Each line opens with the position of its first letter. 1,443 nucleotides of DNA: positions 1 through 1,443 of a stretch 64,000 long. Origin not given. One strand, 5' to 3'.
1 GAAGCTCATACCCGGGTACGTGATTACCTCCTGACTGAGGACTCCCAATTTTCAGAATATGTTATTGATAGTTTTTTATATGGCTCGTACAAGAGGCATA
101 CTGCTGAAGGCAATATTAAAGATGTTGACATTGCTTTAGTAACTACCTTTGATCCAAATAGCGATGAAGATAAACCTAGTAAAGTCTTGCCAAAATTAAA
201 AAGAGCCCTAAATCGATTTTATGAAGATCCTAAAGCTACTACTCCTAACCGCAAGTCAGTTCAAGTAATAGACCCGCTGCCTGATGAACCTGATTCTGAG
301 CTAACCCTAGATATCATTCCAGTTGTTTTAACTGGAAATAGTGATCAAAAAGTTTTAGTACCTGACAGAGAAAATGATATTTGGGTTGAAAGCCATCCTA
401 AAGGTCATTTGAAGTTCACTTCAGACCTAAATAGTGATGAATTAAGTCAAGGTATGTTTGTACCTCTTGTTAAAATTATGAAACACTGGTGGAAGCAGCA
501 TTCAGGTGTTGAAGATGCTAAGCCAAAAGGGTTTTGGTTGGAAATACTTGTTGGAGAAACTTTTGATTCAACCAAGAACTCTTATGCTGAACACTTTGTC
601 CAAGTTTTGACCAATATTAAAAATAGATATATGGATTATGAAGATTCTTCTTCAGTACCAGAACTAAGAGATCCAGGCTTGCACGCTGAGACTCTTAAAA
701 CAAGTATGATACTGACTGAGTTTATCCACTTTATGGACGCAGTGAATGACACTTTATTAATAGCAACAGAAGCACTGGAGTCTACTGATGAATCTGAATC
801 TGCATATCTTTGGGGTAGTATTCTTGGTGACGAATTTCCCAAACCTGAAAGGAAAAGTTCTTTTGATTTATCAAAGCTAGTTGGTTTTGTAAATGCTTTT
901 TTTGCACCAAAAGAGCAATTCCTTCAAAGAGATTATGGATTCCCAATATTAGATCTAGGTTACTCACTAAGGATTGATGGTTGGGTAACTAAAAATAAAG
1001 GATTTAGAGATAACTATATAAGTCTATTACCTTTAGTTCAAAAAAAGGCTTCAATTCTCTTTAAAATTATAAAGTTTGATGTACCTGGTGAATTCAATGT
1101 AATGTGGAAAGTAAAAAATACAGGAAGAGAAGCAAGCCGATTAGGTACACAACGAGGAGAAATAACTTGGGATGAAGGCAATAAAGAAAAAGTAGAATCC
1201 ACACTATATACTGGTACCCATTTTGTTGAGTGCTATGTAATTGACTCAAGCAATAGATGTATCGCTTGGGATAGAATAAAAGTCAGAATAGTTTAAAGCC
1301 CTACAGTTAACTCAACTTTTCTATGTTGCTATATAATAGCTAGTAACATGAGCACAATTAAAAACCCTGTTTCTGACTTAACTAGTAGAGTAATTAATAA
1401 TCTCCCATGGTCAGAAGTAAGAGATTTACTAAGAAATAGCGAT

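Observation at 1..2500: AT-rich candidate defence module: CD-NTase/SMODS-like nucleotidyltransferase + small ORF + XRE regulator + convergent single-HKD PLD nuclease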

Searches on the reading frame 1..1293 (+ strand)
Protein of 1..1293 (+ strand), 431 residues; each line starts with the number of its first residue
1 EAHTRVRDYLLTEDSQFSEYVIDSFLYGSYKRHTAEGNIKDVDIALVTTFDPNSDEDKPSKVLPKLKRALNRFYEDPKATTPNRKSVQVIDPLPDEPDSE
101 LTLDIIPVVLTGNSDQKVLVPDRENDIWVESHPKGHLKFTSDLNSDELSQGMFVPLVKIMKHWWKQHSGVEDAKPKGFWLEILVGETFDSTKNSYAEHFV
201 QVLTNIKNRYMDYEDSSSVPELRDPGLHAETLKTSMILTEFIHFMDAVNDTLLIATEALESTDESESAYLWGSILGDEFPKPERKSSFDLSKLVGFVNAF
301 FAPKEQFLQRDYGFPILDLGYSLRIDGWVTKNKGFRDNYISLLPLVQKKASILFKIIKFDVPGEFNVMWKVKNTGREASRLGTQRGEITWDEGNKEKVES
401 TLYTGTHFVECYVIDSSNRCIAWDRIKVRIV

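Call 5: search_protein_families(library=pfam, proteins=[window:1-1293:+], max_evalue=1)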
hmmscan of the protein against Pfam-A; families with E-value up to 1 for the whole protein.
window:1-1293:+ (431 aa): 3 families
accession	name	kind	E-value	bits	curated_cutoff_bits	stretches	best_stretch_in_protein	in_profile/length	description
PF18134.7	AGS_C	-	1.6e-29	103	26.7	1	305-430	4-128/129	Adenylyl/Guanylyl and SMODS C-terminal sensor domain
PF18144.7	SMODS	-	6e-14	53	26.5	1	2-144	27-164/164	Second Messenger Oligonucleotide or Dinucleotide Synthetase domain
PF18765.7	Polbeta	-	0.015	15.8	26.9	1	21-56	13-45/93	Polymerase beta, Nucleotidyltransferase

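Call 6: search_protein_families(library=padloc, proteins=[window:1-1293:+], max_evalue=1)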
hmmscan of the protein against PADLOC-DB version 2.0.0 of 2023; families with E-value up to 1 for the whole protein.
window:1-1293:+ (431 aa): 36 families (the best 25 are shown)
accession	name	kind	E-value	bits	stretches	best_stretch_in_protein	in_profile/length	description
PDLC00822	Cyclase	-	3e-60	202.5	2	115-292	181-355/375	oligonucleotide-cyclase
PDLC00773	Cyclase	-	6.6e-56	188.3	1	1-287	26-302/334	oligonucleotide-cyclase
PDLC00796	Cyclase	-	1.7e-47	160.7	1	24-430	47-429/432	oligonucleotide-cyclase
PDLC00810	Cyclase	-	2.1e-40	137.2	1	1-277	27-294/335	oligonucleotide-cyclase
PDLC00793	Cyclase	-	2.5e-40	137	1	11-430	36-460/462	oligonucleotide-cyclase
PDLC00823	Cyclase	-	1.8e-32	111.1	1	16-281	40-283/285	oligonucleotide-cyclase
PDLC00785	Cyclase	-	3.2e-29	100.5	3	303-430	317-441/443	oligonucleotide-cyclase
PDLC00824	Cyclase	-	1.3e-26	91.5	1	6-430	39-445/466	oligonucleotide-cyclase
PDLC00778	Cyclase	-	3.8e-26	89.9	1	150-430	179-453/455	oligonucleotide-cyclase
PDLC00809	Cyclase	-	4e-24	83.7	1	2-281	28-294/295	oligonucleotide-cyclase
PDLC00770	Cyclase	-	4.5e-24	83.2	2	320-422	395-499/509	oligonucleotide-cyclase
PDLC00798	Cyclase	-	4.9e-22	76.8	1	9-281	33-297/344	oligonucleotide-cyclase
PDLC00818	Cyclase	-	1.3e-19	68.9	1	15-287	35-300/322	oligonucleotide-cyclase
PDLC00808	Cyclase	-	5e-15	53.6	1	25-279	55-322/325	oligonucleotide-cyclase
PDLC00774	Cyclase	-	1.5e-14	51.9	1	115-286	135-292/316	oligonucleotide-cyclase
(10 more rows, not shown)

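Call 7: search_protein_families(library=ncbifam, proteins=[window:1-1293:+], max_evalue=1)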
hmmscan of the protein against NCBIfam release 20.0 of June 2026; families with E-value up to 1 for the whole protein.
window:1-1293:+ (431 aa): 4 families
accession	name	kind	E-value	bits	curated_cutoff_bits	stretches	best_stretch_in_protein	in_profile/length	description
NF041117.1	CBASS_cyclase_b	equivalog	5.5e-21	75.4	200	1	22-204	36-211/275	CBASS oligonucleotide cyclase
NF041116.1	CBASS_cyclase_a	equivalog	2.9e-18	66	200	1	19-279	42-317/317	CBASS oligonucleotide cyclase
NF041078.1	cGAS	equivalog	0.00026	20.2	150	1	114-280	185-339/339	CBASS cGAMP synthase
NF053871.1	DS2_2_antiphage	equivalog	0.0096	15.2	350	1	3-49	24-70/294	anti-phage nucleotidyltransferase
